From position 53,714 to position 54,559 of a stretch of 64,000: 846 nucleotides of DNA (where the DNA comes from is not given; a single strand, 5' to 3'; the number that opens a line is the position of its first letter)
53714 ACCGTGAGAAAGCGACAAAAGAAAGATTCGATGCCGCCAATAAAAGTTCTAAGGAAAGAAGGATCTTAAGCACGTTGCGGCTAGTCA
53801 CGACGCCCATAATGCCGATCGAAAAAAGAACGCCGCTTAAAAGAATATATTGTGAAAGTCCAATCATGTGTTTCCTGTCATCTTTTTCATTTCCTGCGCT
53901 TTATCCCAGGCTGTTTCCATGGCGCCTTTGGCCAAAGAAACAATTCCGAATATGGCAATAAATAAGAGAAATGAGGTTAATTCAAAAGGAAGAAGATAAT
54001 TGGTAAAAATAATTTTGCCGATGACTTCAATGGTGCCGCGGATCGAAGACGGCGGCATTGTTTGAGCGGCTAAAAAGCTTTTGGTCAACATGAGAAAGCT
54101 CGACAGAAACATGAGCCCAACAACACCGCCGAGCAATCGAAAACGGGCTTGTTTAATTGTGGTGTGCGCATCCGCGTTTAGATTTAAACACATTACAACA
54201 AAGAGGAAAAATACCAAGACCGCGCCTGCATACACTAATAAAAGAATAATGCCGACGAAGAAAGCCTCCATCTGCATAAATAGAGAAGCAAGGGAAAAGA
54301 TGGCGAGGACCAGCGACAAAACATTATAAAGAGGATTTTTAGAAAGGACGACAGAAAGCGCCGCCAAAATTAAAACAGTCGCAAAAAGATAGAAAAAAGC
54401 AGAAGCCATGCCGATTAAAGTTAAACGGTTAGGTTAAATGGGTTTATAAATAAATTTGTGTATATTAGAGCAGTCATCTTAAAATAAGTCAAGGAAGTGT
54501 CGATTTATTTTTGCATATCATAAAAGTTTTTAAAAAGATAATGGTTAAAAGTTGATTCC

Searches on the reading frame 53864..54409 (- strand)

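Call 10: search_protein_families(library=pfam, proteins=[window:53864-54409:-], max_evalue=0.001)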
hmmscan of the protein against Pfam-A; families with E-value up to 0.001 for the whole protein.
window:53864-54409:- (181 aa): 1 family
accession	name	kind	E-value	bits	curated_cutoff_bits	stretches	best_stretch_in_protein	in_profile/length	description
PF00499.25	Oxidored_q3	-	9.3e-32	110.2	33.2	1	17-159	2-146/146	NADH-ubiquinone/plastoquinone oxidoreductase chain 6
